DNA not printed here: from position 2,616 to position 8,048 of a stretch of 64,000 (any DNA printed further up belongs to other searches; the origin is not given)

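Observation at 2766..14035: Tightly coupled operon of two giant uncharacterised proteins with an SRPBCC/GyrI-like ligand-binding protein, a 4-TM protein and a small ORF, immediately upstream of era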

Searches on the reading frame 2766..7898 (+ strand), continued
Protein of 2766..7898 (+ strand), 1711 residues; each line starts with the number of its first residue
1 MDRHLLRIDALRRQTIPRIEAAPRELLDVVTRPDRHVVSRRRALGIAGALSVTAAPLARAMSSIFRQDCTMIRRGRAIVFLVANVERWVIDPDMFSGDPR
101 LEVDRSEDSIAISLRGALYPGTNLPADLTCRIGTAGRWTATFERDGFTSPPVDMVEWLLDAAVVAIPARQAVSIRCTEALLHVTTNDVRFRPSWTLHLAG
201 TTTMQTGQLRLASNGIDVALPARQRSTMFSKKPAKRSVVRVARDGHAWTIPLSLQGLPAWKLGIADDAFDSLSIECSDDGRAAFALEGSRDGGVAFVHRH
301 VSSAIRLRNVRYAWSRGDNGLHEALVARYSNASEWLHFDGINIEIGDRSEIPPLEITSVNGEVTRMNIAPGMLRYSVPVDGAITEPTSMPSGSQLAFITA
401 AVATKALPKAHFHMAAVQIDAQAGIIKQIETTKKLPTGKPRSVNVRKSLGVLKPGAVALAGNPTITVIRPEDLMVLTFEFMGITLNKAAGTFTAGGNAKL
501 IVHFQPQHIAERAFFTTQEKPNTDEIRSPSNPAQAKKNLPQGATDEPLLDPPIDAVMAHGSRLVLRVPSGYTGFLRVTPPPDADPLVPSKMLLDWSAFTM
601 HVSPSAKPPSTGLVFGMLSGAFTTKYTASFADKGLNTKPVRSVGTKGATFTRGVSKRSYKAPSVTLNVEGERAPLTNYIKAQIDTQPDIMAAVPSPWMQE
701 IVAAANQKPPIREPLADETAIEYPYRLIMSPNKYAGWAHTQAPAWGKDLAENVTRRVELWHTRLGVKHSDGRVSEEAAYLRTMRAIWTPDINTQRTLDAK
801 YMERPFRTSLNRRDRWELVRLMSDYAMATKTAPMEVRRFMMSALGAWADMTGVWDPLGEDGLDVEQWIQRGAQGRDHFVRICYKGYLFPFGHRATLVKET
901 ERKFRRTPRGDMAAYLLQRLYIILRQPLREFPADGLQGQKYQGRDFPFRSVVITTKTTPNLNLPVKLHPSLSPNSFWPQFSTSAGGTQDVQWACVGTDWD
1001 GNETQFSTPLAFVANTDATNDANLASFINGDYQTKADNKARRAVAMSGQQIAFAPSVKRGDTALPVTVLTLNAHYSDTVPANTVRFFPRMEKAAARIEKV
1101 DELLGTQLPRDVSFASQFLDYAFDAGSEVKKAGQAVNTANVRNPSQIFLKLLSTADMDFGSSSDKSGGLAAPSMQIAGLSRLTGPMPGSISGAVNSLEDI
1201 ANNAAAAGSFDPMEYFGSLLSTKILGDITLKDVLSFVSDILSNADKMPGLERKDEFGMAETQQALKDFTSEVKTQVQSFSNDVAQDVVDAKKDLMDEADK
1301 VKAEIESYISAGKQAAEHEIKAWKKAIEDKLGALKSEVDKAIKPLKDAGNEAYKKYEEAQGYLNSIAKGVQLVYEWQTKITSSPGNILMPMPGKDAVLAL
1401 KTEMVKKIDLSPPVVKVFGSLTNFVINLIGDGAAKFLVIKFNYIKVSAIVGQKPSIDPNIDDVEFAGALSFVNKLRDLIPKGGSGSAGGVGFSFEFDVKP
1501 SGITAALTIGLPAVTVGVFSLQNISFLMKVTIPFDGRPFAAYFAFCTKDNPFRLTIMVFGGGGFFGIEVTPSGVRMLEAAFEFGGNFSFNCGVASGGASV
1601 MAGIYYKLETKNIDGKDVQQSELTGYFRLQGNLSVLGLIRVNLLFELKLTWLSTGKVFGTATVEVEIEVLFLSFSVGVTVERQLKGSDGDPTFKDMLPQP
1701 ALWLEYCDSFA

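Call 52: search_protein_families(library=pfam, proteins=[L004:8729-9802:+, L004:19808-21817:+, L005:7545-9206:+], max_evalue=0.01)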
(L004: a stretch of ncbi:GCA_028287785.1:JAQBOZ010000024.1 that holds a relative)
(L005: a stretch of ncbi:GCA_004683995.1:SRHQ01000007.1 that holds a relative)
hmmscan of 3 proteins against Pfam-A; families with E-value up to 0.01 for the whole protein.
L004:8729-9802:+ (358 aa): 1 family
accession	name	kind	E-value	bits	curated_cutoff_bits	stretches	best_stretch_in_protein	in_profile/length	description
PF25788.1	Ig_Rha78A_N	-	0.0068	17.1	27.4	0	172-266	15-100/105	Rha78A-like, N-terminal immunoglobulin domain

L004:19808-21817:+ (670 aa): 0 families

L005:7545-9206:+ (554 aa): 2 families
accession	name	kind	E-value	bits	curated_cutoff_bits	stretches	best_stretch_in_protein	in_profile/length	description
PF13356.12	Arm-DNA-bind_3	-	0.00018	22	27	1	66-110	19-66/83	Arm DNA-binding domain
PF00589.27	Phage_integrase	-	0.001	19.3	27.1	0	362-493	63-162/172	Phage integrase family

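Call 75: search_protein_families(library=pfam, proteins=[L004:8729-9802:+], max_evalue=0.01)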
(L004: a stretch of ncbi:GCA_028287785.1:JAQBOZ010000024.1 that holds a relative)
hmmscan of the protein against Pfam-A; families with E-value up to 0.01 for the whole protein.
L004:8729-9802:+ (358 aa): 1 family
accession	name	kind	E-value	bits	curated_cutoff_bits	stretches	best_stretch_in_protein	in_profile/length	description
PF25788.1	Ig_Rha78A_N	-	0.0068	17.1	27.4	0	172-266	15-100/105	Rha78A-like, N-terminal immunoglobulin domain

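Call 98: search_protein_families(library=pfam, proteins=[L001:5031-6995:-, L004:19808-21817:+], max_evalue=1)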
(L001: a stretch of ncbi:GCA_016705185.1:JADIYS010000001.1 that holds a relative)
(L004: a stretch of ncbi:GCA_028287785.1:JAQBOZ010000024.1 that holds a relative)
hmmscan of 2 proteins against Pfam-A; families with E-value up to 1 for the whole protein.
L001:5031-6995:- (655 aa): 1 family
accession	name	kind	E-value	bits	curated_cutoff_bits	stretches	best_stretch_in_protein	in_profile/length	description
PF17882.6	SBD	-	0.012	16.3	20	0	367-402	29-67/76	OAA-family lectin sugar binding domain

L004:19808-21817:+ (670 aa): 0 families

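Call 99: search_solved_structures(query=L001:5031-6995:-, max_evalue=1)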
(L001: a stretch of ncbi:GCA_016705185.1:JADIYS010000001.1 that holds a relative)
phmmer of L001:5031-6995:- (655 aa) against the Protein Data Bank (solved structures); distinct sequences matched with E-value up to 1: 1.
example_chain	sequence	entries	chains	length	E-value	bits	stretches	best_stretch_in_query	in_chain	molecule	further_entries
6y32_B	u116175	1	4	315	0.82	11.2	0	115-191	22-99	Signal recognition particle receptor subunit alpha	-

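Call 104: search_solved_structures(query=A6, max_evalue=10)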
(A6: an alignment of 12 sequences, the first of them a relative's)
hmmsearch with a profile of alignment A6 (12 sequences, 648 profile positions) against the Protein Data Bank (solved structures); distinct sequences matched with E-value up to 10: 18.
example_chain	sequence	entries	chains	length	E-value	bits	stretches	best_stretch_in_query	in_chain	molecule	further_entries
1xkh_A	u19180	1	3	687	0.14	13.6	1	563-607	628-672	Ferripyoverdine receptor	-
2iah_A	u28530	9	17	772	0.17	13.4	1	563-607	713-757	Ferripyoverdine receptor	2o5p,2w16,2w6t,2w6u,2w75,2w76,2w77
5odw_A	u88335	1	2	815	0.18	13.3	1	563-607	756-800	Ferripyoverdine receptor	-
8pqm_A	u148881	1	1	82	1.3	10.5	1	122-188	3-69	FadR family transcriptional regulator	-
3etz_A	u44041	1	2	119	1.4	10.4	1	96-177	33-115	Adhesin A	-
1gk4_A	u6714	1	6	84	1.4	10.3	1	116-181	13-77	VIMENTIN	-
1nlw_B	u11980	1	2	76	1.7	10.1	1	125-182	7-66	MAX PROTEIN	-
1n81_A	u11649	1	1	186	2.3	9.7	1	94-172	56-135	plasmodium falciparum gamete antigen 27/25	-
1nkp_B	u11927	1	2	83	2.4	9.6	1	125-182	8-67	Max protein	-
8ots_N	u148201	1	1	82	2.5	9.6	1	124-182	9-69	Protein max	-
6g6j_B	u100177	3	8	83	2.5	9.5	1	124-182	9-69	Protein max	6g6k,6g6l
5w9a_A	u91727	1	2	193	2.6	9.5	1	96-198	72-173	Tripartite motif-containing protein 5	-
1hlo_A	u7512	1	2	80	2.8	9.4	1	120-182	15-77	PROTEIN (TRANSCRIPTION FACTOR MAX)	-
3etx_A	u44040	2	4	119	3.5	9.1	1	96-177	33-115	Adhesin A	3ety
3etw_A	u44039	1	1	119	3.5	9.1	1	96-177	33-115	Adhesin A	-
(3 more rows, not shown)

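Call 114: find_encoding_contigs(protein=P0001, flank=10000, max_places=1)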
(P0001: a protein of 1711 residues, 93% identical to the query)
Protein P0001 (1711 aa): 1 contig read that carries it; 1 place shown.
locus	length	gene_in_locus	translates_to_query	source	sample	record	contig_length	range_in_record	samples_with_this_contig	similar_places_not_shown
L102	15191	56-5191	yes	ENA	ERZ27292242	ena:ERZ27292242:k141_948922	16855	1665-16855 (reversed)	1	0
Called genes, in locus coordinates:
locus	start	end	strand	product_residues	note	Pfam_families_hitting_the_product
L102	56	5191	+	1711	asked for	-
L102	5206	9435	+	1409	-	-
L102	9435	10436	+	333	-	PF10604:Polyketide_cyc2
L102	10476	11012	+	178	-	-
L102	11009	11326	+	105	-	-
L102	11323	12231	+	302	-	PF00009:GTP_EFTU (weak), PF03193:RsgA_GTPase (faint), PF00350:Dynamin_N (faint), PF01926:MMR_HSR1, PF02421:FeoB_N, PF03029:ATP_bind_1 (faint), PF07650:KH_2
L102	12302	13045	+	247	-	PF13512:TPR_18 (faint), PF13525:YfiO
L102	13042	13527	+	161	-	PF03061:4HBT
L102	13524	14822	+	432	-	PF17116:T9SS_plug_1st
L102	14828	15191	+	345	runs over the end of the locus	PF05496:RuvB_N, PF00004:AAA, PF07728:AAA_5 (weak), PF17864:AAA_lid_4, PF05491:WHD_RuvB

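Call 115: find_encoding_contigs(protein=P0002, flank=10000, max_places=1)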
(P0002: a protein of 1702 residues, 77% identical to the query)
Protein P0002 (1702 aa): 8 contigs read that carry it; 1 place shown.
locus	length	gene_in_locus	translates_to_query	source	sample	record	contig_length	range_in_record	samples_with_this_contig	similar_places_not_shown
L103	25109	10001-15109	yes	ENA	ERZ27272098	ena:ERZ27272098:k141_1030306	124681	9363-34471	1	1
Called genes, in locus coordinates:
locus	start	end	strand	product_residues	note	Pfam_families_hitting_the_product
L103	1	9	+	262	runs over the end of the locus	PF00795:CN_hydrolase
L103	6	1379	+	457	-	PF01225:Mur_ligase, PF08245:Mur_ligase_M, PF02875:Mur_ligase_C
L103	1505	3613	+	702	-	PF13616:Rotamase_3, PF00639:Rotamase, PF13145:Rotamase_2 (faint), PF13616:Rotamase_3, PF00639:Rotamase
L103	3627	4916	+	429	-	PF13624:SurA_N_3 (weak), PF09312:SurA_N, PF13145:Rotamase_2, PF13616:Rotamase_3, PF00639:Rotamase, PF13616:Rotamase_3, PF00639:Rotamase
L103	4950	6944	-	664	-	-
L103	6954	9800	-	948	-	PF25390:WD40_RLD, PF25390:WD40_RLD, PF00415:RCC1, PF13540:RCC1_2, PF25390:WD40_RLD, PF00415:RCC1, PF13540:RCC1_2, PF00415:RCC1, +2 more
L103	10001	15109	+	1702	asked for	-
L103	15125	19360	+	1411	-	-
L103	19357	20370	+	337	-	PF10604:Polyketide_cyc2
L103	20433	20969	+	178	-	-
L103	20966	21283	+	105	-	-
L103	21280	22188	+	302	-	PF00009:GTP_EFTU (faint), PF03193:RsgA_GTPase (faint), PF10662:PduV-EutP (faint), PF00350:Dynamin_N (faint), PF01926:MMR_HSR1, PF02421:FeoB_N, PF03029:ATP_bind_1 (faint), PF07650:KH_2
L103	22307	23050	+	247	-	PF13174:TPR_6 (faint), PF13525:YfiO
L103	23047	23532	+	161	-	PF03061:4HBT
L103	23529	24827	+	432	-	PF17116:T9SS_plug_1st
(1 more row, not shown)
